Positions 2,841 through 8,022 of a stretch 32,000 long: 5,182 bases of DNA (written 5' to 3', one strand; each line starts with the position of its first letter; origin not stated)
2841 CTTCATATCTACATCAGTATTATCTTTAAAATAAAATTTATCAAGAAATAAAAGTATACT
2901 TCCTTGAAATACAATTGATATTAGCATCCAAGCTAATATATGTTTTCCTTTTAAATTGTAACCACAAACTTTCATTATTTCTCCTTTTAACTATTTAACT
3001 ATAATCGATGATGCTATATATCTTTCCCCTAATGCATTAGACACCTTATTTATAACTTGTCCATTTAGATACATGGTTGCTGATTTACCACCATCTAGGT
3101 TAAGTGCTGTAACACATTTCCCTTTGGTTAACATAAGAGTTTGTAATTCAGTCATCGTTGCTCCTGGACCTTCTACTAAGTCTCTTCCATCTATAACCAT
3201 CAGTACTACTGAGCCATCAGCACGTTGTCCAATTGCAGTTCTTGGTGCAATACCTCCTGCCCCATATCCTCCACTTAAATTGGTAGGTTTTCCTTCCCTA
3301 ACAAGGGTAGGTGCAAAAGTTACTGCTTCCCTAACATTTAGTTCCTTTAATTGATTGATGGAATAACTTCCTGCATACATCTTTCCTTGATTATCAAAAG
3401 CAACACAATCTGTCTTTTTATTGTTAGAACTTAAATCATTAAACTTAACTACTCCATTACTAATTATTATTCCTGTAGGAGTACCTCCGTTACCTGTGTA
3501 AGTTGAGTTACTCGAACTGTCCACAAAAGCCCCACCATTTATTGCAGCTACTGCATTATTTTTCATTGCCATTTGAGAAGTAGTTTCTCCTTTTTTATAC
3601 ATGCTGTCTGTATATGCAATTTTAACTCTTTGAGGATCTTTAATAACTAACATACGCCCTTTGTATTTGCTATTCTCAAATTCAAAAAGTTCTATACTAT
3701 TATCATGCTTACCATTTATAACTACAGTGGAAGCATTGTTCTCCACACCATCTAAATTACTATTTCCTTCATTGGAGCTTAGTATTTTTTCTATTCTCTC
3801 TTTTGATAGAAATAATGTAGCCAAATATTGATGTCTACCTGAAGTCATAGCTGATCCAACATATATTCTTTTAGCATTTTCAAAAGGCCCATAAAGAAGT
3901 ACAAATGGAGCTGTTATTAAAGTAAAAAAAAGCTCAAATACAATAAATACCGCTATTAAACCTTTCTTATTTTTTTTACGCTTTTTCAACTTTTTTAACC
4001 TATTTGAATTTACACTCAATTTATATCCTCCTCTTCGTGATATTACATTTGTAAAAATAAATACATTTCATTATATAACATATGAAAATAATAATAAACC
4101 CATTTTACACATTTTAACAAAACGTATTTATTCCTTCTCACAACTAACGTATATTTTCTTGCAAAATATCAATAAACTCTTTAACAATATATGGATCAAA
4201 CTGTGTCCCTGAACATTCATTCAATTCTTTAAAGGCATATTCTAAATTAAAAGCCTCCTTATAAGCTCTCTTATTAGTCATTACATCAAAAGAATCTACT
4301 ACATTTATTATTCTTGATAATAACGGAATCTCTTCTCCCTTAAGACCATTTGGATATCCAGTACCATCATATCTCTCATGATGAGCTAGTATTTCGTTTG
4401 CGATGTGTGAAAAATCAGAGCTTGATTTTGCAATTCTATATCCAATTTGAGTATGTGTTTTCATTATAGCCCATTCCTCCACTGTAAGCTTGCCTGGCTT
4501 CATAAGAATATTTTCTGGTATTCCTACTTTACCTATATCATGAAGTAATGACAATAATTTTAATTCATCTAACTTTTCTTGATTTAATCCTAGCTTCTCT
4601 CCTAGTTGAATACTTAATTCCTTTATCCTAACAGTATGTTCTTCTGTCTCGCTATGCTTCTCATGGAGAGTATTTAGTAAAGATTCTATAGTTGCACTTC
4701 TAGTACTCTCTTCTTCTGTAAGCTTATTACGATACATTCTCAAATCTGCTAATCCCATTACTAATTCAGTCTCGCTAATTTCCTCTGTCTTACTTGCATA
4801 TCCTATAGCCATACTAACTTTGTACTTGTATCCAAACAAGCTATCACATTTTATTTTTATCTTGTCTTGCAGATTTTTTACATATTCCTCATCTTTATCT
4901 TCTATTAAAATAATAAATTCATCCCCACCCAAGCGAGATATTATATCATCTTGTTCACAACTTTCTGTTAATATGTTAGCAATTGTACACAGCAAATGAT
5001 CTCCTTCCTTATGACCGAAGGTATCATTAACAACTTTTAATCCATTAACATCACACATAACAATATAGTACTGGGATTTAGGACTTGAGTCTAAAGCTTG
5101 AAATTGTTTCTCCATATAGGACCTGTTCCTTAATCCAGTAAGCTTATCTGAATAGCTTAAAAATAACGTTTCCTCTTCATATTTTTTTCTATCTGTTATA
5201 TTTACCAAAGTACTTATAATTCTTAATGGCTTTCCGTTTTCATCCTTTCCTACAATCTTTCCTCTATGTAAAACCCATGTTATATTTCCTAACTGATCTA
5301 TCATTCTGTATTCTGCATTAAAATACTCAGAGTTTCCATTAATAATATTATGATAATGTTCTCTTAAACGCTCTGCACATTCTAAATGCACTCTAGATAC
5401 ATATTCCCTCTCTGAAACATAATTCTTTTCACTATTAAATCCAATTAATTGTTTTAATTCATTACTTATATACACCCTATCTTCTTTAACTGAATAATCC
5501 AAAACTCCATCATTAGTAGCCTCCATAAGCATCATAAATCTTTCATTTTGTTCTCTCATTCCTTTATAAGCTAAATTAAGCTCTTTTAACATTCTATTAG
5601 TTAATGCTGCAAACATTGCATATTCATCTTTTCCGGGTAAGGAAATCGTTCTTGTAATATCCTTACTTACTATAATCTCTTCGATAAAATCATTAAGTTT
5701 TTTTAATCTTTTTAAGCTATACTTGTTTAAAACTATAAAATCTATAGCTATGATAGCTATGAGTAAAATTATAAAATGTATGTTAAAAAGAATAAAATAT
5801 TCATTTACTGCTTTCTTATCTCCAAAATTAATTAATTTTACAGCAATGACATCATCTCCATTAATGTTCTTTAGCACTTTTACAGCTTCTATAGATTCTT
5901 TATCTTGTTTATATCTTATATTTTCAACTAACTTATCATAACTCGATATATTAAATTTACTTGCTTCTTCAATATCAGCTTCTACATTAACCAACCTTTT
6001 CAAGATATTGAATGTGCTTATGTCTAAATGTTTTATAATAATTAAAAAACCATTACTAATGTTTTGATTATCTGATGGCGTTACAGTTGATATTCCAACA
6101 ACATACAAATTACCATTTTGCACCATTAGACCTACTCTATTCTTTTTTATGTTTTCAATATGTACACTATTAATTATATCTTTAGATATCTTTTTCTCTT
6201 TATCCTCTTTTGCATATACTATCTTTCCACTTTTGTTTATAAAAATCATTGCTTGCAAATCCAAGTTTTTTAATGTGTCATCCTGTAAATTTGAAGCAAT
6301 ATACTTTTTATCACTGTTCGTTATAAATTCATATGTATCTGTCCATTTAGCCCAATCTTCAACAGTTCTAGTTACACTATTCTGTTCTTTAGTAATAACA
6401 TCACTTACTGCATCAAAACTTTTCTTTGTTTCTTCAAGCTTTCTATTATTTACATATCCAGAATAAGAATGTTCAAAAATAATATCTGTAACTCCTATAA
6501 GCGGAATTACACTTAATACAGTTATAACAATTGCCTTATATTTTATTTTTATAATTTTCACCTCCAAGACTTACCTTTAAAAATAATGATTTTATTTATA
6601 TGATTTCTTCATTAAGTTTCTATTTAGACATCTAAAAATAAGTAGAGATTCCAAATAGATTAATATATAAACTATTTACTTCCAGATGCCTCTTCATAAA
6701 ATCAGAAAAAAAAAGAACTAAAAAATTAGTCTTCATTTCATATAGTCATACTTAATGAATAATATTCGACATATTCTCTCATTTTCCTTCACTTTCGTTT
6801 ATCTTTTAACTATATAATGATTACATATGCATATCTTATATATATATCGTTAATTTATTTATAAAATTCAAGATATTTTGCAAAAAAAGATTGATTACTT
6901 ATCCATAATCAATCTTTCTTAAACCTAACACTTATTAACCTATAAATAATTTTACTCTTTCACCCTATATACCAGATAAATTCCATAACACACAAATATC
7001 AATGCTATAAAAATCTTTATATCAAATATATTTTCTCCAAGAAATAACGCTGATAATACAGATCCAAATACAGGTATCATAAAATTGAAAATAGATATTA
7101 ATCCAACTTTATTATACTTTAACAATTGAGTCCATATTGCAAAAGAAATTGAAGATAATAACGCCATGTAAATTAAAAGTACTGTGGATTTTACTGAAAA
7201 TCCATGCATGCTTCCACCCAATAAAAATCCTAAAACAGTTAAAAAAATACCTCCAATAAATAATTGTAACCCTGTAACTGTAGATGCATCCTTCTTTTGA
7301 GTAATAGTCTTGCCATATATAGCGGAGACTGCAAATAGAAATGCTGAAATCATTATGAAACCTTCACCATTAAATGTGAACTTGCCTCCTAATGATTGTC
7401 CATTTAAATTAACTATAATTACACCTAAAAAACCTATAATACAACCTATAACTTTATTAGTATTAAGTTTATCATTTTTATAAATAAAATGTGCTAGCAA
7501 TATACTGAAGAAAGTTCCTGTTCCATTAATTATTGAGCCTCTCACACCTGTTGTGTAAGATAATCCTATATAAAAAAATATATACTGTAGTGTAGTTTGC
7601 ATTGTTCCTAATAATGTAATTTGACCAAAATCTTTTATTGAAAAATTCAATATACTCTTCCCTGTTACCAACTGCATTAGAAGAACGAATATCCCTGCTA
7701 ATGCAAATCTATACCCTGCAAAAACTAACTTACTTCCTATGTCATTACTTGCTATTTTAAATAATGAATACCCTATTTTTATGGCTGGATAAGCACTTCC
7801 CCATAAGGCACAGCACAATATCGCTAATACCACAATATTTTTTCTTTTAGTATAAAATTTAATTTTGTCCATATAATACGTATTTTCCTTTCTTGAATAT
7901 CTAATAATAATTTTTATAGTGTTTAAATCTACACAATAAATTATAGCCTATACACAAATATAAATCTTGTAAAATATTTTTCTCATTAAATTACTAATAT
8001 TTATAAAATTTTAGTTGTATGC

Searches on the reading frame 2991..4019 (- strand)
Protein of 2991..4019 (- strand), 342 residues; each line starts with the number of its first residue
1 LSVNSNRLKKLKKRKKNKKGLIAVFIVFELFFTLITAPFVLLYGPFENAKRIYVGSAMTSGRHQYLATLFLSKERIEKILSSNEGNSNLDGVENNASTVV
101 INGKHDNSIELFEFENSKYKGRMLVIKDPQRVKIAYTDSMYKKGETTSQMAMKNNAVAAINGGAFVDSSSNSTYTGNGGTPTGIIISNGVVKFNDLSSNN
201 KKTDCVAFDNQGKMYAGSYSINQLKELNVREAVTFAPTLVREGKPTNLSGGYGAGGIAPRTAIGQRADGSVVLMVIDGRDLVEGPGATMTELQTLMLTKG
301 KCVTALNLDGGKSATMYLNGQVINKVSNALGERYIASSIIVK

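Call 24: search_protein_families(library=pfam, proteins=[window:2991-4019:-])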
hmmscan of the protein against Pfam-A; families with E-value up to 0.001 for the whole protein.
window:2991-4019:- (342 aa): 1 family
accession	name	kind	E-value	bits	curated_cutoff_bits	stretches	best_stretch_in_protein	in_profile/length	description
PF09992.14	NAGPA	-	3.4e-41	141.7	25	1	154-341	1-168/169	Phosphodiester glycosidase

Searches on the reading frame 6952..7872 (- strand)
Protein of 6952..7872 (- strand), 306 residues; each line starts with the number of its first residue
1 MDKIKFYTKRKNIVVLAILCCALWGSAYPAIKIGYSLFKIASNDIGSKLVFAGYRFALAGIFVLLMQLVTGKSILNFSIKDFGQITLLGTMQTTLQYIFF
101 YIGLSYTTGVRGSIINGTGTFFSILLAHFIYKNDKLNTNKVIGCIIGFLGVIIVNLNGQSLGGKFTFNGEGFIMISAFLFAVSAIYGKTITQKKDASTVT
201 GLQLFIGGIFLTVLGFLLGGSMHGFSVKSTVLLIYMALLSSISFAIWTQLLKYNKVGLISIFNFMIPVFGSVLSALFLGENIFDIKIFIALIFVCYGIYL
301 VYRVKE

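Call 24: search_protein_families(library=pfam, proteins=[window:6952-7872:-])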
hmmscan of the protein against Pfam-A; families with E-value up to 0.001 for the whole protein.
window:6952-7872:- (306 aa): 2 families
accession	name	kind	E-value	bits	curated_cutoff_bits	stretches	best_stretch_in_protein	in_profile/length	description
PF00892.27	EamA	-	1.2e-32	113.5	28.2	2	14-155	4-134/135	EamA-like transporter family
PF03151.22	TPT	-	0.00033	20.6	30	0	183-300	17-134/291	Triose-phosphate Transporter family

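Call 49: find_homologous_proteins(query=window:6952-7872:-, max_evalue=1e-60)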
Query window:6952-7872:- (306 aa): 4752 proteins with E <= 1e-60 among 8000 candidates; the best 120 are listed.
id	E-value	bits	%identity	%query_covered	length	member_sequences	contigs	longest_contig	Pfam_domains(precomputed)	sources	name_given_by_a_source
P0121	1.8e-186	637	100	100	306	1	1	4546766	PF00892.27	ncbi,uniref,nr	ncbi:DMT family transporter [Inconstantimicrobium mannanitabidum]|uniref:Permease n=1 Tax=Inconstant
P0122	1.6e-153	529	81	100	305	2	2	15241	PF00892.27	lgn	-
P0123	7.2e-147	507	76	100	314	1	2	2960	PF00892.27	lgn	-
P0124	2.8e-145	502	75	100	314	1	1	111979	PF00892.27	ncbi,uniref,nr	ncbi:DMT family transporter [Clostridium sp. YIM B02555]|uniref:DMT family transporter n=1 Tax=Clost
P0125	3.7e-145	501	75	100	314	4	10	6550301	PF00892.27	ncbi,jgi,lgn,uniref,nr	ncbi:drug/metabolite transporter (DMT)-like permease [Clostridium saccharoperbutylacetonicum]|jgi:dr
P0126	6.5e-145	500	77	100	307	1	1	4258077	PF00892.27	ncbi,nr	ncbi:EamA family transporter [Clostridium beijerinckii]|nr:EamA family transporter [Clostridium beij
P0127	1.0e-144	500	77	100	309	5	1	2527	PF00892.27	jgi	jgi:drug/metabolite transporter (DMT)-like permease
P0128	1.1e-144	500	76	100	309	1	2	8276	PF00892.27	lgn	-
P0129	1.5e-144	499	77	100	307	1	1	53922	PF00892.27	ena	-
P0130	1.7e-144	499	75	100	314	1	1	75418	PF00892.27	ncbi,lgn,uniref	ncbi:DMT family transporter [Clostridium saccharoperbutylacetonicum]|uniref:DMT family transporter n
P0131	2.7e-144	498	75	100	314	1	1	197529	PF00892.27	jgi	jgi:drug/metabolite transporter (DMT)-like permease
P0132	3.9e-144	498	75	100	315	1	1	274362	PF00892.27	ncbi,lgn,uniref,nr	ncbi:DMT family transporter [Clostridium uliginosum]|uniref:Permease of the drug/metabolite transpor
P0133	1.0e-143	496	74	100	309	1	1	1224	PF00892.27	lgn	-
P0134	1.4e-143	496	76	100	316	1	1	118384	PF00892.27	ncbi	ncbi:DMT family transporter [Clostridium sp. CTA-5]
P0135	7.6e-143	494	77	100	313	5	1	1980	PF00892.27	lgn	-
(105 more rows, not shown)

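Call 50: find_encoding_contigs(protein=P0122, flank=3500, max_places=3)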
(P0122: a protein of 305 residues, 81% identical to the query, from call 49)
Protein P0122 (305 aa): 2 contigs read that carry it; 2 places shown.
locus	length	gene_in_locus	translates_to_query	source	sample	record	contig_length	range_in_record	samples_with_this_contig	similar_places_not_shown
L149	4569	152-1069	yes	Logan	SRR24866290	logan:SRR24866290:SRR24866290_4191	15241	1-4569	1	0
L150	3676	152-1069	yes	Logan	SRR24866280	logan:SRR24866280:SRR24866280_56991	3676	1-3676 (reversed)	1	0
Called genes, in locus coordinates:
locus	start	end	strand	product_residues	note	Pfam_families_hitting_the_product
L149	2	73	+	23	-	?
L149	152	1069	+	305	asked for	PF00892:EamA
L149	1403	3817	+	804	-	PF05228:CHASE4, PF13426:PAS_9 (faint), PF08447:PAS_3, PF00990:GGDEF, PF13487:HD_5, PF01966:HD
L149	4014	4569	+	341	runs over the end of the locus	PF09992:NAGPA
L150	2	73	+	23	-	?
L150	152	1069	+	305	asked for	PF00892:EamA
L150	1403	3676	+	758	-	?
